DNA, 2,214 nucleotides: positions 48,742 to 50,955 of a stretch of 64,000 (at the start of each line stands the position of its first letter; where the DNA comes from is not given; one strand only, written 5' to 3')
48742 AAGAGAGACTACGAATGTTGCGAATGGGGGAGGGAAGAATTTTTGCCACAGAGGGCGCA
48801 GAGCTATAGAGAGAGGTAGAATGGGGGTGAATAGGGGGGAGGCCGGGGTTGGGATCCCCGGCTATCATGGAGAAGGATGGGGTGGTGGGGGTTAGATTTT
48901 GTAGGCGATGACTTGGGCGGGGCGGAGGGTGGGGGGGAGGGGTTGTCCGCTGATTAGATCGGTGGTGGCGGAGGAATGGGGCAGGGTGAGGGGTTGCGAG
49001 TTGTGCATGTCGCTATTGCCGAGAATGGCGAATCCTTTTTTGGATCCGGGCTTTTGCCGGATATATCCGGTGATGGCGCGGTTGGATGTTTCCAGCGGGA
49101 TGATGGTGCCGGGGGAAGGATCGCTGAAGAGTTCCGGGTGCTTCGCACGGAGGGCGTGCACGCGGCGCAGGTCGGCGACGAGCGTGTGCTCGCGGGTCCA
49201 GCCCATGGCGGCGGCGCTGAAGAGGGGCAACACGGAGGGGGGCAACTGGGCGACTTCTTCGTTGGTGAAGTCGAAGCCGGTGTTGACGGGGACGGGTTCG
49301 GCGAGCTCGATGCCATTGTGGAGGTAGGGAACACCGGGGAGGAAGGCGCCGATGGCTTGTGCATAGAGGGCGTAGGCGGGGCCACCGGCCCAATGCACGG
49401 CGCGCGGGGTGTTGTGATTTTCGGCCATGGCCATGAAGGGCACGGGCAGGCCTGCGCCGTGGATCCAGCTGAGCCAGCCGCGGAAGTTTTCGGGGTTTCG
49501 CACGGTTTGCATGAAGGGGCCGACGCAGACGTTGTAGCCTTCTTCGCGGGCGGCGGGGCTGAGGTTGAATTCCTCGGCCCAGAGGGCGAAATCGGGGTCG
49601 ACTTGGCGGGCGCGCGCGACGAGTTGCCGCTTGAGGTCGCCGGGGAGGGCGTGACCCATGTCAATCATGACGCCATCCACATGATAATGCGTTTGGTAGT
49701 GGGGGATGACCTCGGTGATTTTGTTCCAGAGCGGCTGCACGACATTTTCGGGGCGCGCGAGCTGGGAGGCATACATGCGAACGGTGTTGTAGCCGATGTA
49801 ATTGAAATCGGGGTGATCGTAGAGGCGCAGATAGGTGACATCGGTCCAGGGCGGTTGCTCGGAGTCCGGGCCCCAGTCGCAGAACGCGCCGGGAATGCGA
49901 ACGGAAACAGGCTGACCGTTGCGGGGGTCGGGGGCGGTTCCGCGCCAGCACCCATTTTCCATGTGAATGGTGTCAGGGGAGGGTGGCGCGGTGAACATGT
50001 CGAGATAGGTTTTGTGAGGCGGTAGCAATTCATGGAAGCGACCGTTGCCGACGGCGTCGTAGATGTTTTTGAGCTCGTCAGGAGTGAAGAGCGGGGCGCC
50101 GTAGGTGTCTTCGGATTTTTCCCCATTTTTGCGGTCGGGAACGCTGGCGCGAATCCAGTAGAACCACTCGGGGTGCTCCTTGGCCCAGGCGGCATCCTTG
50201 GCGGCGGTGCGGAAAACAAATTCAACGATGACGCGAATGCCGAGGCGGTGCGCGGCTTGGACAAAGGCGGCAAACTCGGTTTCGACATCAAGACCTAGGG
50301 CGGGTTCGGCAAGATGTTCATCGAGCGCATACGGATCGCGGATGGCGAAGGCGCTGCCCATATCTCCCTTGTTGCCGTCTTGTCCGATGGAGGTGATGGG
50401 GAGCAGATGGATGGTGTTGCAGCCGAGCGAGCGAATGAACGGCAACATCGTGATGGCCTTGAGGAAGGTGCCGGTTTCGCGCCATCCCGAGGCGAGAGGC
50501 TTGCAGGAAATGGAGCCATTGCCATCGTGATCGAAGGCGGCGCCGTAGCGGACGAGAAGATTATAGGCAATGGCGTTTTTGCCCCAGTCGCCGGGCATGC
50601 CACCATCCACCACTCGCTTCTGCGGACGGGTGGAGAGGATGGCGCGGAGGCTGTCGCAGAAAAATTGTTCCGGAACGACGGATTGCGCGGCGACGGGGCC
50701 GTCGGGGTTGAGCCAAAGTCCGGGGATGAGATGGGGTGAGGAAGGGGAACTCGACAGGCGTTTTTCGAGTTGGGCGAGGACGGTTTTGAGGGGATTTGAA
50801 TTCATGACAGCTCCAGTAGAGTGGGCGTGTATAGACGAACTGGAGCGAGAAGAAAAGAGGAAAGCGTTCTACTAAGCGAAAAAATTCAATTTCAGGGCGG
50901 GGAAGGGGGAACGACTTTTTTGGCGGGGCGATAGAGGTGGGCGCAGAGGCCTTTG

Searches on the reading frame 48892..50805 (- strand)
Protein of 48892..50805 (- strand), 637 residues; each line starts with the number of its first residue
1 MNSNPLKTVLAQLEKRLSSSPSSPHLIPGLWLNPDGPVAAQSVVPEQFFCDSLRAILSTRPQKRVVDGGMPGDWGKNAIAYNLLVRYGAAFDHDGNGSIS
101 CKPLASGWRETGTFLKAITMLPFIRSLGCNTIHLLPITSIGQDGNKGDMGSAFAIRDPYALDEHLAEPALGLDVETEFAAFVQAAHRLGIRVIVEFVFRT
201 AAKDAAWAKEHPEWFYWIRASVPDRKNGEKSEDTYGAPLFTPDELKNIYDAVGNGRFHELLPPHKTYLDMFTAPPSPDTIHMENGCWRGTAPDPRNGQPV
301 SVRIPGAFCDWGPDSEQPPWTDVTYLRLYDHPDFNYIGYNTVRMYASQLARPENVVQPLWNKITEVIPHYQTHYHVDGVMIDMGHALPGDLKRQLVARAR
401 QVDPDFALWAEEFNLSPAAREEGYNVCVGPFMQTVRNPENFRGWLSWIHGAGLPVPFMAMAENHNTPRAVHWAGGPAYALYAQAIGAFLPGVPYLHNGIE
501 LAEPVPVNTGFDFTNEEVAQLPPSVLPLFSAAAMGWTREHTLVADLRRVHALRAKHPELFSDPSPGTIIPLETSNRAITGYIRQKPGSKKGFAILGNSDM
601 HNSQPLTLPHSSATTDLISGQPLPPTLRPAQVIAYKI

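Call 18: search_protein_families(library=pfam, proteins=[window:48892-50805:-])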
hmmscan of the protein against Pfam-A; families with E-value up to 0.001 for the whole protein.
window:48892-50805:- (637 aa): 3 families
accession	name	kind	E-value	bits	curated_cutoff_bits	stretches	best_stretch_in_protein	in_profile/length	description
PF14701.12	hDGE_amylase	-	1.9e-08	34.3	27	1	119-218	26-120/439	Glycogen debranching enzyme, glucanotransferase domain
PF00128.31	Alpha-amylase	-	2.3e-05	24.3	22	1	111-213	15-104/446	Alpha amylase, catalytic domain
PF14871.12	GHL6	-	0.00093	19.9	35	0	181-222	49-88/132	Hypothetical glycosyl hydrolase 6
